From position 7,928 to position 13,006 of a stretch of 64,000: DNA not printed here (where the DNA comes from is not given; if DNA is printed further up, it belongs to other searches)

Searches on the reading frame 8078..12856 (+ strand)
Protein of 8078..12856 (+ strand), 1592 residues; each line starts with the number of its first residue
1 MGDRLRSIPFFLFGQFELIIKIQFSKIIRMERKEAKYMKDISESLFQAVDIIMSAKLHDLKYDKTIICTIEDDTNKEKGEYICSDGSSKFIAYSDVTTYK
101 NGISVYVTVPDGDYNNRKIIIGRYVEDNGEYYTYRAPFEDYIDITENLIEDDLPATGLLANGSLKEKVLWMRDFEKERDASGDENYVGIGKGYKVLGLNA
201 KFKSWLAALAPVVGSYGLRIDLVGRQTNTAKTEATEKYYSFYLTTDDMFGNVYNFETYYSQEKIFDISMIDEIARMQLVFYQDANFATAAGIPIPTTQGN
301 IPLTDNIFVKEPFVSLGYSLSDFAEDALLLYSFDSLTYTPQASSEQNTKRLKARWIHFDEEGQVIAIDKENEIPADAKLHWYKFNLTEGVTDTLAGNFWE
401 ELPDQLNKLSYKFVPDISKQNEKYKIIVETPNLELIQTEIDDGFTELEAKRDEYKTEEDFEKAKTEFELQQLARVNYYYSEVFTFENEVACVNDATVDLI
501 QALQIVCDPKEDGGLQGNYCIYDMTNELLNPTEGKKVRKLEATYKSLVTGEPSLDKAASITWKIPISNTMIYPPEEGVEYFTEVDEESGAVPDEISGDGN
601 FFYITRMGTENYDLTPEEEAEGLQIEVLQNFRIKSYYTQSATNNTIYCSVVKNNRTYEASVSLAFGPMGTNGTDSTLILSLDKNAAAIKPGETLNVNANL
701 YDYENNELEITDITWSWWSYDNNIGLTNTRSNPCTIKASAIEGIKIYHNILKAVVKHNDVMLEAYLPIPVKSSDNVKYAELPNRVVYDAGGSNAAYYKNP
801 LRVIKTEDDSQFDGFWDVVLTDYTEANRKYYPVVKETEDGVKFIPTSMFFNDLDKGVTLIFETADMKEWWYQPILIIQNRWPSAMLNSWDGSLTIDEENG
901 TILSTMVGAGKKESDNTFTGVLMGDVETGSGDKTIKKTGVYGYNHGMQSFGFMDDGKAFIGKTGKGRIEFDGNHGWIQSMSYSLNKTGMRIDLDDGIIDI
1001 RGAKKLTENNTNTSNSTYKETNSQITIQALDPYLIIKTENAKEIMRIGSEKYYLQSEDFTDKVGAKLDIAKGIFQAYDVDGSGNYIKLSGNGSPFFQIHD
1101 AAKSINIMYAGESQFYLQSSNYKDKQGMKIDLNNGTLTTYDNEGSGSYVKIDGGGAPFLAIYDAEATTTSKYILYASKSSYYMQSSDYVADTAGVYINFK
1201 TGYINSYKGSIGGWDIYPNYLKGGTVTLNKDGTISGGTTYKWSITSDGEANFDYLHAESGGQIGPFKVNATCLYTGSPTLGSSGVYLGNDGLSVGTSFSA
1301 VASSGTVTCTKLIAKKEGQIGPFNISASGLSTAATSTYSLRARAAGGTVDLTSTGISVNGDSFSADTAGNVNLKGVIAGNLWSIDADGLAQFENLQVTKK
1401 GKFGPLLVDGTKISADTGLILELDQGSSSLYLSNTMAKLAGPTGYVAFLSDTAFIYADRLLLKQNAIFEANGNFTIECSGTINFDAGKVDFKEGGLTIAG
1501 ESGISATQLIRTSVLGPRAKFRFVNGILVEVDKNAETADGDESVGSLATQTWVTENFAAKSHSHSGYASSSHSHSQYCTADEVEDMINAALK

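Call 25: search_protein_families(library=pfam, proteins=[window:8078-12856:+], max_evalue=0.001)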
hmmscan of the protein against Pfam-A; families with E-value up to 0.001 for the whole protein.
window:8078-12856:+ (1592 aa): 0 families

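Call 43: search_protein_families(library=phrogs, proteins=[window:8078-12856:+], max_evalue=0.001)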
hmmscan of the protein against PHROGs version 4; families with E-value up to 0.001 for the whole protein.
window:8078-12856:+ (1592 aa): 0 families

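Call 53: find_encoding_contigs(protein=window:8078-12856:+, flank=10000, max_places=3)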
Protein window:8078-12856:+ (1592 aa): 1 contig read that carries it; 1 place shown.
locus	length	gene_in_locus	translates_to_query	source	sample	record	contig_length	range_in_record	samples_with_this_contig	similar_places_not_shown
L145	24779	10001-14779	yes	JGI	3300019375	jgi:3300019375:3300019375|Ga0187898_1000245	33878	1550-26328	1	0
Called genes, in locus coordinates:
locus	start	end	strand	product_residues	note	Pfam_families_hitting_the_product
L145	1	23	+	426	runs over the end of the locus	-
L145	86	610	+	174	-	PF27287:YomO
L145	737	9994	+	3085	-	PF10145:PhageMin_Tail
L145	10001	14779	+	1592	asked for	-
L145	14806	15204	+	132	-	-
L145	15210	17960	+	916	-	-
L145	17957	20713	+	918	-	-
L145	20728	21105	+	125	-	-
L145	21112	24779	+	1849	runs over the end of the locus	-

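Call 54: find_related_loci(query=L145:86-610:+, collection=viral_contigs, flank=10000)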
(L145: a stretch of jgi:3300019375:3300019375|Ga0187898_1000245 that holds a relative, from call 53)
Query L145:86-610:+ (174 aa) in viral_contigs; peptide patterns used: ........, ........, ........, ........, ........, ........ (x = any residue, [..] = any of these).
5 stretches matched a pattern, but none encodes a relative of the query by tblastn (E <= 1e-3).

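Call 55: find_related_loci(query=L145:86-610:+, collection=metagenome_contigs, flank=10000)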
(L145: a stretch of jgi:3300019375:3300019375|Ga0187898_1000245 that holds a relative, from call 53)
Query L145:86-610:+ (174 aa) in metagenome_contigs; peptide patterns used: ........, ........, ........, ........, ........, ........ (x = any residue, [..] = any of these).
93 stretches matched a pattern; 4 encode a relative of the query (tblastn E <= 1e-3); 4 distinct loci.
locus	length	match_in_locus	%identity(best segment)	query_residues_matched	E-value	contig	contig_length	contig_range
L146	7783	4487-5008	54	1-174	8e-62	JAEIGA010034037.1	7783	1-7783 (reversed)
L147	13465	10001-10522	52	1-174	1e-55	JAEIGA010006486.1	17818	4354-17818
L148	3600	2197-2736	51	1-174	2e-55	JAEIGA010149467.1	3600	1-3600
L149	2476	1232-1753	43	1-174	6e-46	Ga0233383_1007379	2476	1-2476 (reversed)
